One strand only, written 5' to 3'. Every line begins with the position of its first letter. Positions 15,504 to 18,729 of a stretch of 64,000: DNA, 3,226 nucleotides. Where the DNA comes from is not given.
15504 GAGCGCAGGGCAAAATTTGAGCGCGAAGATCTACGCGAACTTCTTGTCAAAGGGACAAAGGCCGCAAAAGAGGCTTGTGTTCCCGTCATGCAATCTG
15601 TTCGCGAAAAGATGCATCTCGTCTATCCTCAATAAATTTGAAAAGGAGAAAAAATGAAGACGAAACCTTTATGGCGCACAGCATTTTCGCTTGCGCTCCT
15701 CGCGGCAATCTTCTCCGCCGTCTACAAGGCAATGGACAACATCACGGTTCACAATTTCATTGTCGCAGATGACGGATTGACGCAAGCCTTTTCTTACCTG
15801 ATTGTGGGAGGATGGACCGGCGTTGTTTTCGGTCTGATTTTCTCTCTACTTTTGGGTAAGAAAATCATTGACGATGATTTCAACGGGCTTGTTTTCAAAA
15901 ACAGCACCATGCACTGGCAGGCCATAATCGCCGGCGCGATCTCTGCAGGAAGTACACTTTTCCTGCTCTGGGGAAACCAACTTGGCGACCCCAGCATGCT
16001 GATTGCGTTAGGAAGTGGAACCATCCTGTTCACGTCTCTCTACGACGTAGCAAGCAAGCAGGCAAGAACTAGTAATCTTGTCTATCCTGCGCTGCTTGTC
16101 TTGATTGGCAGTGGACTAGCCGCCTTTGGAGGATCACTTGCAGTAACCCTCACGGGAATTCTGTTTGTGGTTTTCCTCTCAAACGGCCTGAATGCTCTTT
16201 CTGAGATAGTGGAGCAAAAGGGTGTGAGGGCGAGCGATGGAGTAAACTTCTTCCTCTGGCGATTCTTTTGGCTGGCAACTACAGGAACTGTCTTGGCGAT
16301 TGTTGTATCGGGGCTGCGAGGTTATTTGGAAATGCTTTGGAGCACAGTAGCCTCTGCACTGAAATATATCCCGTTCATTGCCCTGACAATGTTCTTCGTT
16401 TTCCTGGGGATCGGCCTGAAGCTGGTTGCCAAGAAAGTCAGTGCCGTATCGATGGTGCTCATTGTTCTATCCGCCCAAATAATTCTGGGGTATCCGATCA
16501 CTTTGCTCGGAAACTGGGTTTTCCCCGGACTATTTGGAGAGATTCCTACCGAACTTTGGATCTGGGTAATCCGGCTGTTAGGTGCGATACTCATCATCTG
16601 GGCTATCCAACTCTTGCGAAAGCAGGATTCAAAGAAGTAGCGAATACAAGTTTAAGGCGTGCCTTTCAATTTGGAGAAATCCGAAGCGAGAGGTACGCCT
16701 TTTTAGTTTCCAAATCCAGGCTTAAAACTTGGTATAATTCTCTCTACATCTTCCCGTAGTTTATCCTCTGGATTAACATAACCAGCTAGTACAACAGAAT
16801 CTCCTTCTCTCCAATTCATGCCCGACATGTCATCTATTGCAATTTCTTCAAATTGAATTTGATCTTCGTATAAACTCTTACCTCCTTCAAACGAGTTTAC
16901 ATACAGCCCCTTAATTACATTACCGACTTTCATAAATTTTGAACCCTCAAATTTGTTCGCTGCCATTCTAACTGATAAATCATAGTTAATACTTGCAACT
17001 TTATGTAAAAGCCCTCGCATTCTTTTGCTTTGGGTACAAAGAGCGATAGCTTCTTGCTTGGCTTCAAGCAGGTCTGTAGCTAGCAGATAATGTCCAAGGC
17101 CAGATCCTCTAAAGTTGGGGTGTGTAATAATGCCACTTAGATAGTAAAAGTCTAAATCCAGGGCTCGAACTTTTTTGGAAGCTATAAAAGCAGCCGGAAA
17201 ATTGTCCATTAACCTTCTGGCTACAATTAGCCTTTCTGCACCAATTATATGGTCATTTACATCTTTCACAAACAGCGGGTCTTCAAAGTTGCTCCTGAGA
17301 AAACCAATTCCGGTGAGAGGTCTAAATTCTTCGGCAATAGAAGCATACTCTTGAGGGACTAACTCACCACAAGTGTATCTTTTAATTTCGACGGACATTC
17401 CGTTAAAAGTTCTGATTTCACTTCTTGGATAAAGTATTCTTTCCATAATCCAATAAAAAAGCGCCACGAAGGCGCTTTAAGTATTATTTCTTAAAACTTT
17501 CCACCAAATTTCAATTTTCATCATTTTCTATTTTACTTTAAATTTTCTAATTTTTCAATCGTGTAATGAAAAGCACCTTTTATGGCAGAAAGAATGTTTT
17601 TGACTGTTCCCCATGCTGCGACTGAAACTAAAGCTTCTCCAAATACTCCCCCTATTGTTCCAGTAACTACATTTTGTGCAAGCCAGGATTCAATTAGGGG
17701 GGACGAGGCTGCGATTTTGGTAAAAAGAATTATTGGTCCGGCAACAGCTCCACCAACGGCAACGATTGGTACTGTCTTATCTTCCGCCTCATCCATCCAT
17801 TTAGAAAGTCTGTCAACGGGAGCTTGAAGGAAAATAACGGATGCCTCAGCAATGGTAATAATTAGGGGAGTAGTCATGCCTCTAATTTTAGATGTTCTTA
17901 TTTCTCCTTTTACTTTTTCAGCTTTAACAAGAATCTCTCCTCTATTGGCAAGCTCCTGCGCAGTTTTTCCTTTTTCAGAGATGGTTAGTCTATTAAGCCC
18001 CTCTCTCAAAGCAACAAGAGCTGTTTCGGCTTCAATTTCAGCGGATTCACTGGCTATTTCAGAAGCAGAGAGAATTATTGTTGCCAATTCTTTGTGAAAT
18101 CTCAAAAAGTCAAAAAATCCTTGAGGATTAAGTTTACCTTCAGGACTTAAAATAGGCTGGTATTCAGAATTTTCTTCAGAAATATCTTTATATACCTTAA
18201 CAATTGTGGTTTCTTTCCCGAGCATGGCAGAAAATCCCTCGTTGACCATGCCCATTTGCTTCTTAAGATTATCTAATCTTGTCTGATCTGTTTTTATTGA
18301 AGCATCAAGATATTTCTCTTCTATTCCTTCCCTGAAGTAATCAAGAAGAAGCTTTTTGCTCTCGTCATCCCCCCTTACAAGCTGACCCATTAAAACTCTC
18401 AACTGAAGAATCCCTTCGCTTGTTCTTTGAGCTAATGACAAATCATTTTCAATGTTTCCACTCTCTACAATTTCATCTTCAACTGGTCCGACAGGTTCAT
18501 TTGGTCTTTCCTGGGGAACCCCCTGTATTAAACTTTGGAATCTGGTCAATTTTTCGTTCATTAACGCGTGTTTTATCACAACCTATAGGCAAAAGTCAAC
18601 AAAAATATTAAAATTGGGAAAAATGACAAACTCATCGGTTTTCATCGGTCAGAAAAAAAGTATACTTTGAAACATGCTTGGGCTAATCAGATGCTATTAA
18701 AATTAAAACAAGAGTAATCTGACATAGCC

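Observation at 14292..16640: GC-rich two-gene island (tryptophanyl-tRNA synthetase plus DMT-type transporter) next to tRNA-Trp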

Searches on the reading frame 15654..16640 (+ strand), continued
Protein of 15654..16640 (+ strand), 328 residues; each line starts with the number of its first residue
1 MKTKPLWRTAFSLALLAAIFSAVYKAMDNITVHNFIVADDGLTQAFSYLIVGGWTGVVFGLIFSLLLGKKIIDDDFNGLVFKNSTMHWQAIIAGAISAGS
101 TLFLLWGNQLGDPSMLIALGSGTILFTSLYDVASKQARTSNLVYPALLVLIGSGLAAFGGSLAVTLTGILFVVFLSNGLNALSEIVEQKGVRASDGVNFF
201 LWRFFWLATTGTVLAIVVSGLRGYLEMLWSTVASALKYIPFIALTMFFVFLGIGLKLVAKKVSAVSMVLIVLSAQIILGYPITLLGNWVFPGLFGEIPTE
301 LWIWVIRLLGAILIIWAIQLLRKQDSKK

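Call 99: list_cluster_members(proteins=[P0121, P0186, P0001, P0024, P0044, P0053, P0064, P0066, P0075, P0115])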
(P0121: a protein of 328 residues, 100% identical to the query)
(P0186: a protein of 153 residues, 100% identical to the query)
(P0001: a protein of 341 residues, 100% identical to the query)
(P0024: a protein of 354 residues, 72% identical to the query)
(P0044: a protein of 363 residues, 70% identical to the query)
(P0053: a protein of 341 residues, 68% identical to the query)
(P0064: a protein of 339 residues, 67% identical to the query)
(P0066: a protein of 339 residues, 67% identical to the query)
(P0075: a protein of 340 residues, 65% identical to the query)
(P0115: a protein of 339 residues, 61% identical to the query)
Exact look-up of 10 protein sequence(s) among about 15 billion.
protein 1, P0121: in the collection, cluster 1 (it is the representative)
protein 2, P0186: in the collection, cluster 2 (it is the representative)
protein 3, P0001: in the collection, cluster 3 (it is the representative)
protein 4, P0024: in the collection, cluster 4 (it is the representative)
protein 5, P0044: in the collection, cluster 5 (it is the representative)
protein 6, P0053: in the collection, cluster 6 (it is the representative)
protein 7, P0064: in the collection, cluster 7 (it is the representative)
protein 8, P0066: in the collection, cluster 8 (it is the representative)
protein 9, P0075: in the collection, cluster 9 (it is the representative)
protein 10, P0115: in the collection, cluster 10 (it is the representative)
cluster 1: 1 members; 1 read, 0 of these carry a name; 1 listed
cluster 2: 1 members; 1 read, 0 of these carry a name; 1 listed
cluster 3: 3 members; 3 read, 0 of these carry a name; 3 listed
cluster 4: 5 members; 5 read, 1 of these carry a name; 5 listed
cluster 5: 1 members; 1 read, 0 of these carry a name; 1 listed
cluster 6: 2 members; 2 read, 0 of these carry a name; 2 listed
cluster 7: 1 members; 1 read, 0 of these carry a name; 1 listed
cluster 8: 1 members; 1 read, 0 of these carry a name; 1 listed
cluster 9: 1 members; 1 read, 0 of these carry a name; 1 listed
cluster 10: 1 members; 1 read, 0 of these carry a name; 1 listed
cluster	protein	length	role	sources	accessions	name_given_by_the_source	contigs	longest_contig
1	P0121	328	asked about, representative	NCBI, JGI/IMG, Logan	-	-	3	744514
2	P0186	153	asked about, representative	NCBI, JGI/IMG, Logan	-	-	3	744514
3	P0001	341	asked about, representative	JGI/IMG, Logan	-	-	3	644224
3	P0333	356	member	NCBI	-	-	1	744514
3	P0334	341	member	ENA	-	-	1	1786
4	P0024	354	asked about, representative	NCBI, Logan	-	-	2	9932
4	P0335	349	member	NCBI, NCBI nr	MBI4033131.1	MAG: tryptophan--tRNA ligase [Candidatus Blackburnbacteria bacterium] | tryptophan--tRNA ligase [Candidatus Blackburnbacteria bacterium]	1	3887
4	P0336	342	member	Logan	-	-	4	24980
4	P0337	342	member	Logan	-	-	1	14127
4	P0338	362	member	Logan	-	-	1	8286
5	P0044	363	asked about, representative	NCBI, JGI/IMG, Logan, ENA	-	-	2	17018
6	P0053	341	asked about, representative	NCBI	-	-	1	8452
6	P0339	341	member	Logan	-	-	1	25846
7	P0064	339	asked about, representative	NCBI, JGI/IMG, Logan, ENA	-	-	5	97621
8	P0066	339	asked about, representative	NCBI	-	-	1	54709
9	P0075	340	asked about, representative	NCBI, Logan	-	-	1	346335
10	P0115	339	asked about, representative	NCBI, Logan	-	-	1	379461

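Call 100: find_related_loci(query=A1, collection=viral_contigs, flank=8000)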
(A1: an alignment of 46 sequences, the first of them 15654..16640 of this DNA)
Query A1 (328 aa) in viral_contigs; peptide patterns used: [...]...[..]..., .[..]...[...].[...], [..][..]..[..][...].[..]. (x = any residue, [..] = any of these).
82 stretches matched a pattern, but none encodes a relative of the query by tblastn (E <= 1e-3).

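Call 101: search_dna_similar(query=window:15654-16640:+, collection=plasmids, mode=protein, max_evalue=0.00001, max_rows=10)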
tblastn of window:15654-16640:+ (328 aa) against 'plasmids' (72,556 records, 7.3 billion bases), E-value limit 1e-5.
No match.
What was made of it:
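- The cassette was not found on plasmids or viral contigs (calls 100, 101).
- Tried and rejected: Mobile-element carriage: the transporter has no relative in IMG/VR viral contigs or PLSDB plasmids (calls 100, 101).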

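Call 108: find_encoding_contigs(protein=P0121, flank=500, max_places=4)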
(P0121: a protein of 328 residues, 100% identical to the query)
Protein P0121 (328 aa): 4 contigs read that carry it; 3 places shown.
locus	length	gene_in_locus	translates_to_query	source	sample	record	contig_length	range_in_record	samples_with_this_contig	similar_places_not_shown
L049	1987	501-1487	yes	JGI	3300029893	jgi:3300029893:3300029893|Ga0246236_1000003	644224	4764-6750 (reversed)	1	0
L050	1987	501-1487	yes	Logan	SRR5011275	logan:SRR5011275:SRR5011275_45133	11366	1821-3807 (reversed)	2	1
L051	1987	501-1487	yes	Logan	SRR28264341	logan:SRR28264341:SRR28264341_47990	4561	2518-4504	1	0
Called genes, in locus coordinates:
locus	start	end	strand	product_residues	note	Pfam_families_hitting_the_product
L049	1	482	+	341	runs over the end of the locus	PF00579:tRNA-synt_1b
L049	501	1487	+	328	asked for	-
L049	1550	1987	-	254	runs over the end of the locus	-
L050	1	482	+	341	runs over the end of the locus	PF00579:tRNA-synt_1b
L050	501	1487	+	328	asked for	-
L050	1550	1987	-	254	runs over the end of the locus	-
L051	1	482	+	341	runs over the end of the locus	PF00579:tRNA-synt_1b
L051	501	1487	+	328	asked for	-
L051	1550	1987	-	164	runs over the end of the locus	?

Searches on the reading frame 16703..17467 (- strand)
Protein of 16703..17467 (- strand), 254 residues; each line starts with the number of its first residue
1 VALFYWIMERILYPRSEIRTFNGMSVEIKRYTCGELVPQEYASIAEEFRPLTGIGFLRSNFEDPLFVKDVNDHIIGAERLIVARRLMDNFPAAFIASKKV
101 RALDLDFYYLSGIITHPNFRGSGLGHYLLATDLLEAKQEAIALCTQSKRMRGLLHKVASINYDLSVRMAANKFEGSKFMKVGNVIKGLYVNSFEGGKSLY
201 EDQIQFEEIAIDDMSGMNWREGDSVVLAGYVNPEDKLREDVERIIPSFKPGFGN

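Call 7: search_protein_families(library=pfam, proteins=[window:16703-17467:-], max_evalue=0.01)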
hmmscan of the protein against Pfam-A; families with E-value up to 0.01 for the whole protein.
window:16703-17467:- (254 aa): 2 families
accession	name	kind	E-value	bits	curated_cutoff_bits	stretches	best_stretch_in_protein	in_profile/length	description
PF00583.31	Acetyltransf_1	-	0.00035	21.3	20.7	1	76-139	31-91/116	Acetyltransferase (GNAT) family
PF13508.13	Acetyltransf_7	-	0.0028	18.4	27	1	105-139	28-60/84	Acetyltransferase (GNAT) domain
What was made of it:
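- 16703..17467 (-): GNAT-like 254-aa gene, convergent with the operon and a recurrent neighbour of the cassette. PF00583 E 3.5e-4 (call 7).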

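Call 97: search_protein_families(library=ncbifam, proteins=[window:16703-17467:-], max_evalue=0.01)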
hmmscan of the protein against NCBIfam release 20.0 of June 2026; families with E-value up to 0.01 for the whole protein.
window:16703-17467:- (254 aa): 0 families

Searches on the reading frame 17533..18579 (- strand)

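Call 7: search_protein_families(library=pfam, proteins=[window:17533-18579:-], max_evalue=0.01)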
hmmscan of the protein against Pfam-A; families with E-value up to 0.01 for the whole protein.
window:17533-18579:- (348 aa): 1 family
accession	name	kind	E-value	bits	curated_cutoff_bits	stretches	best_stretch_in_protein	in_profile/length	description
PF11657.13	Activator-TraM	-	0.0011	19.4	24.4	0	160-232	49-119/142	Transcriptional activator TraM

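Call 97: search_protein_families(library=ncbifam, proteins=[window:17533-18579:-], max_evalue=0.01)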
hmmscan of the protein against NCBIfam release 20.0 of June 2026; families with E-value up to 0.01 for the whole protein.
window:17533-18579:- (348 aa): 0 families
